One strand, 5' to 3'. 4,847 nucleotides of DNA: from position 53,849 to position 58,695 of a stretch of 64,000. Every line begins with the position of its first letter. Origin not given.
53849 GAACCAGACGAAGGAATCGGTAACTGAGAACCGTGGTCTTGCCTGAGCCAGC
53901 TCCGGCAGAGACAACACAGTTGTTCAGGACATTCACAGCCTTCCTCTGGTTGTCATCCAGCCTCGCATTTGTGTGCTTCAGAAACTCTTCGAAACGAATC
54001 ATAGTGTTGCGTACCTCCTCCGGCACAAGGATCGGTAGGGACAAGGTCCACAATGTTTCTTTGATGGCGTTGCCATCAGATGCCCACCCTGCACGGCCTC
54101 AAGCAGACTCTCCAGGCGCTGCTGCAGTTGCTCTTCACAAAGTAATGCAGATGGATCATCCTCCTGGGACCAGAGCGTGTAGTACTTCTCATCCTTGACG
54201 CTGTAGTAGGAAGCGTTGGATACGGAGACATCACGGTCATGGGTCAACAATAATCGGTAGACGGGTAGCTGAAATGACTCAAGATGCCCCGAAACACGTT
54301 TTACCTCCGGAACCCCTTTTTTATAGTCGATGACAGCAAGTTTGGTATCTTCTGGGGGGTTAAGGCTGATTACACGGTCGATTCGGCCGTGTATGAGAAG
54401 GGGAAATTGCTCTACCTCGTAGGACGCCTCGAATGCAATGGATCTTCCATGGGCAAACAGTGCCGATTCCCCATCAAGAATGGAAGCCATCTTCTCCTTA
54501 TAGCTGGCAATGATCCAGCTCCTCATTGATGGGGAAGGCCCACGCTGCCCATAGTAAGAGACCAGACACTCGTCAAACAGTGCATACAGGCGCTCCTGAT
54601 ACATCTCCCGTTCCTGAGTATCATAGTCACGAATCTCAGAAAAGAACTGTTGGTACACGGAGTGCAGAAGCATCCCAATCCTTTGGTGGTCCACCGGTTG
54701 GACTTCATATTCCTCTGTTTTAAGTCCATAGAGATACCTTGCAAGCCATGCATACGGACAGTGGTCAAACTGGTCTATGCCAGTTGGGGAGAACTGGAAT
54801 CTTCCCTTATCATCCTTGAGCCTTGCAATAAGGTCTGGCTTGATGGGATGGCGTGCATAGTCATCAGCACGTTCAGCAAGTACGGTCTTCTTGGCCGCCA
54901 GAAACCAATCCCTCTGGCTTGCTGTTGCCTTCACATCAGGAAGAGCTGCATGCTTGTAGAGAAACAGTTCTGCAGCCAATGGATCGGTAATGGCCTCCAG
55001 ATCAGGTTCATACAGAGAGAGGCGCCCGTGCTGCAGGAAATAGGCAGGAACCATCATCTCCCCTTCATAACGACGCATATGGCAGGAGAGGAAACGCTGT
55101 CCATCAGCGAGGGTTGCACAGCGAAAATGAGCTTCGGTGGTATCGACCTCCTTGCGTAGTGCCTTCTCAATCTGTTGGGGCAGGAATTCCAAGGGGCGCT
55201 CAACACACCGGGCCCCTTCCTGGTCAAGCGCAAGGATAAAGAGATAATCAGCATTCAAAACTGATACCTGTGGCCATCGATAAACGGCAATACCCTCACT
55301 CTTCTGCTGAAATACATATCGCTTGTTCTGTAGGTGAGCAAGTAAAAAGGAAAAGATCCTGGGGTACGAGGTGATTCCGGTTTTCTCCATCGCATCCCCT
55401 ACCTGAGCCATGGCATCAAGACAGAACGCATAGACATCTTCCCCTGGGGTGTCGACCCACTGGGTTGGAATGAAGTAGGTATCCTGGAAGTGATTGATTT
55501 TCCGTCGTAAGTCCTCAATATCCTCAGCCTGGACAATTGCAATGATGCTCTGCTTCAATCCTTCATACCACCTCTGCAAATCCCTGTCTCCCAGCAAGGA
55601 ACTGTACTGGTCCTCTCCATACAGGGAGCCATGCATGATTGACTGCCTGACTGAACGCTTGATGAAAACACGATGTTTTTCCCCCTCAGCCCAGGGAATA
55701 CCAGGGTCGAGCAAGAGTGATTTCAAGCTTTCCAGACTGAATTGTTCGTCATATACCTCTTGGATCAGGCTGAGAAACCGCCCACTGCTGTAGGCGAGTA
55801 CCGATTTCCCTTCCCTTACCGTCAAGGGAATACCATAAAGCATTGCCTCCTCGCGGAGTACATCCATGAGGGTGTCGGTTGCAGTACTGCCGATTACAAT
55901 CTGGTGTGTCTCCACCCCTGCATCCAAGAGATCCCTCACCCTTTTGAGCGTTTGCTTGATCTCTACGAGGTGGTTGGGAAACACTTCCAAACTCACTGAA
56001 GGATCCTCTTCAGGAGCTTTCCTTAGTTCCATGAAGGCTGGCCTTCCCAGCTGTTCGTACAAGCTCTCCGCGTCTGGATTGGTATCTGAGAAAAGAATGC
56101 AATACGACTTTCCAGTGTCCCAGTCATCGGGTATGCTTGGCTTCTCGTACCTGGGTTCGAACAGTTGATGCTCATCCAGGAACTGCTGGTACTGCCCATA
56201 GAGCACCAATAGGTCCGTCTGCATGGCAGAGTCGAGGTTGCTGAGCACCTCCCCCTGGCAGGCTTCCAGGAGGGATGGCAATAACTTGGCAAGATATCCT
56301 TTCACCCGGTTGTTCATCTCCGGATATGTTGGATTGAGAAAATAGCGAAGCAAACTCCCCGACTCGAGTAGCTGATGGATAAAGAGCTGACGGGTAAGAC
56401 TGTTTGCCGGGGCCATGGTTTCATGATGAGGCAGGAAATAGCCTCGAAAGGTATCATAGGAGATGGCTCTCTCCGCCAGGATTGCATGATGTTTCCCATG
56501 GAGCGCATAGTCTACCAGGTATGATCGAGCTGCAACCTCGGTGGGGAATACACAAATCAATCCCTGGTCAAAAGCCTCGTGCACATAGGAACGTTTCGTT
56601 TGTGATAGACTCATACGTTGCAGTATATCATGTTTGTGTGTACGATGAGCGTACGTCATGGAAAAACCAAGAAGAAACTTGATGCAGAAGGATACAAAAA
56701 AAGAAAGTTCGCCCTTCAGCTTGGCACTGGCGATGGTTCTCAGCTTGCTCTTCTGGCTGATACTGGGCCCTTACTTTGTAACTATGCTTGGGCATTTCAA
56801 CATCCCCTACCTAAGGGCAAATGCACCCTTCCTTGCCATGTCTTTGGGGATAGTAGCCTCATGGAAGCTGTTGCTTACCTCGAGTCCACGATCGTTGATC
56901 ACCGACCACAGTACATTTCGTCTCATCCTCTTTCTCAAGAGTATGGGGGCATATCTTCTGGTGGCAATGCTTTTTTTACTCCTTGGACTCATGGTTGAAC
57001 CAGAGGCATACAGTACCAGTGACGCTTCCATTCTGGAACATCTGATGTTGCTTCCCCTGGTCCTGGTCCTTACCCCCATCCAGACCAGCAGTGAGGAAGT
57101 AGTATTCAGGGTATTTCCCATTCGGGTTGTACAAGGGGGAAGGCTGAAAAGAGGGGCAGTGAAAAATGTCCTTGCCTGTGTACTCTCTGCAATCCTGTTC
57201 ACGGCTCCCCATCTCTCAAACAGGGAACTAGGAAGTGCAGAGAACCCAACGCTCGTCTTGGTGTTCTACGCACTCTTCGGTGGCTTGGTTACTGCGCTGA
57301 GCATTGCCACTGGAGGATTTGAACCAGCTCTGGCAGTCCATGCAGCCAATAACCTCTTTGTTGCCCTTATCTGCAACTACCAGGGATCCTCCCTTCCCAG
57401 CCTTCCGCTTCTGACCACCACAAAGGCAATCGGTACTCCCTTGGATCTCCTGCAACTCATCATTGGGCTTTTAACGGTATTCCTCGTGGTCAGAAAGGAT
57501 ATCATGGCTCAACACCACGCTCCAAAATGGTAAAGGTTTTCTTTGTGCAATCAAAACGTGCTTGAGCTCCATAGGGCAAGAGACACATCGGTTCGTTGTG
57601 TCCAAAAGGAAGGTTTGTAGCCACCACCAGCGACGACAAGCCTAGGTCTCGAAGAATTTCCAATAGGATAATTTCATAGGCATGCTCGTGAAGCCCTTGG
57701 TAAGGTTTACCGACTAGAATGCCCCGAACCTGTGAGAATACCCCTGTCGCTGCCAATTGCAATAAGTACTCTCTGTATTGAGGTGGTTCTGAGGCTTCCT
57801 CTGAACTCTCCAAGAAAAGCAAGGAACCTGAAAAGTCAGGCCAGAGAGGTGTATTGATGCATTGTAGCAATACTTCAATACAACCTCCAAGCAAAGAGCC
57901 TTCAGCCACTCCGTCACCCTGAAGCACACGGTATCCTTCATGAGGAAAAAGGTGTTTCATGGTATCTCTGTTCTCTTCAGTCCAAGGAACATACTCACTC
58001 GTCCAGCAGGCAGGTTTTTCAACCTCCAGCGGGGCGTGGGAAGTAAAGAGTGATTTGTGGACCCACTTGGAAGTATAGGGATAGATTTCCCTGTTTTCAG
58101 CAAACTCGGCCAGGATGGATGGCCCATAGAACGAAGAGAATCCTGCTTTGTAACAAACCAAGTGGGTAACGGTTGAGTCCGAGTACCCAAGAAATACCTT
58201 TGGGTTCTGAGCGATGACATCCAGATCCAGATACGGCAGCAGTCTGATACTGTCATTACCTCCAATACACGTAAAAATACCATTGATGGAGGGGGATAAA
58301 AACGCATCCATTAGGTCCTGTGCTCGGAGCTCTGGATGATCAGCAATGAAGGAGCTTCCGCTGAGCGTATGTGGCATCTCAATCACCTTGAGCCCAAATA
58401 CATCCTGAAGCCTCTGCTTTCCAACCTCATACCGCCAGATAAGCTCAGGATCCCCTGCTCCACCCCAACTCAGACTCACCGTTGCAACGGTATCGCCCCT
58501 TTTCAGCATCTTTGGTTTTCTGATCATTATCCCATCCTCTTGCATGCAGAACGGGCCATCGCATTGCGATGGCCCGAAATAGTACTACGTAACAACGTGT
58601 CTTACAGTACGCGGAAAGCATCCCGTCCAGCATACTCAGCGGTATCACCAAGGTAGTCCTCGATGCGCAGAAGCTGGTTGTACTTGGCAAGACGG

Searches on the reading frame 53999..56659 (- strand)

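Call 63: search_protein_families(library=pfam, max_evalue=0.00001, proteins=[window:53999-56659:-])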
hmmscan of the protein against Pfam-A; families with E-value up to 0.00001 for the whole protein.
window:53999-56659:- (886 aa): 1 family
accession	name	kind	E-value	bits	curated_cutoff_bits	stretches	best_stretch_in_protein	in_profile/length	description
PF12705.13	PDDEXK_1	-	8.6e-35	121.3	22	1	622-880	1-247/247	PD-(D/E)XK nuclease superfamily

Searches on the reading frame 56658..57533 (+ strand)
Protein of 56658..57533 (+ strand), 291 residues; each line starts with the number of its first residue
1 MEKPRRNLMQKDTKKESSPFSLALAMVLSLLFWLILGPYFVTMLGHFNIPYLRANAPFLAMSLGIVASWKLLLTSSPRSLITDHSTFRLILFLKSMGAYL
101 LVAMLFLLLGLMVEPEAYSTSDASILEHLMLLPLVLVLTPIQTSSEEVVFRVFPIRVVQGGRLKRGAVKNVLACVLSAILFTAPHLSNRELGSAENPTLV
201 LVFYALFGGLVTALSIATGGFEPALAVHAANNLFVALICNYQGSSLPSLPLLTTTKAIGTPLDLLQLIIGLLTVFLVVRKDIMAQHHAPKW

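Call 63: search_protein_families(library=pfam, max_evalue=0.00001, proteins=[window:56658-57533:+])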
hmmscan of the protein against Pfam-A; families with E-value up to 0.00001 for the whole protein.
window:56658-57533:+ (291 aa): 1 family
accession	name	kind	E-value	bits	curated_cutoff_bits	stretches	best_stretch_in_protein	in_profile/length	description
PF02517.21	Rce1-like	-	5.7e-12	46.2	22.4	1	131-234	4-93/93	Type II CAAX prenyl endopeptidase Rce1-like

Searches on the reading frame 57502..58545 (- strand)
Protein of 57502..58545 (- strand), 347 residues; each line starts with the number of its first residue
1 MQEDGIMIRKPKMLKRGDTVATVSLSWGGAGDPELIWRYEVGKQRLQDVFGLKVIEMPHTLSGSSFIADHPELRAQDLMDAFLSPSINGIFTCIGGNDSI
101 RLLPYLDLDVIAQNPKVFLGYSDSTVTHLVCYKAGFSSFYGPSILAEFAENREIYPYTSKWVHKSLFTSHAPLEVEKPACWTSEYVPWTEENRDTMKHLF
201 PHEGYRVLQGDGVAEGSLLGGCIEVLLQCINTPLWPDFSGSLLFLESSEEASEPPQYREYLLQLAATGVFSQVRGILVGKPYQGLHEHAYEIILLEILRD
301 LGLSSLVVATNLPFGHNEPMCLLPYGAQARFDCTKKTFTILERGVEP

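Call 63: search_protein_families(library=pfam, max_evalue=0.00001, proteins=[window:57502-58545:-])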
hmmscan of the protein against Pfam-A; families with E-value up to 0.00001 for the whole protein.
window:57502-58545:- (347 aa): 2 families
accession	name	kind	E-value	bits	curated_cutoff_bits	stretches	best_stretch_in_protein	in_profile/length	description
PF02016.21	Peptidase_S66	-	3.4e-29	101.9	25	1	20-141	1-121/121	LD-carboxypeptidase N-terminal domain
PF17676.7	Peptidase_S66C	-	1.6e-25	90.5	23.7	1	215-330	1-119/120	LD-carboxypeptidase C-terminal domain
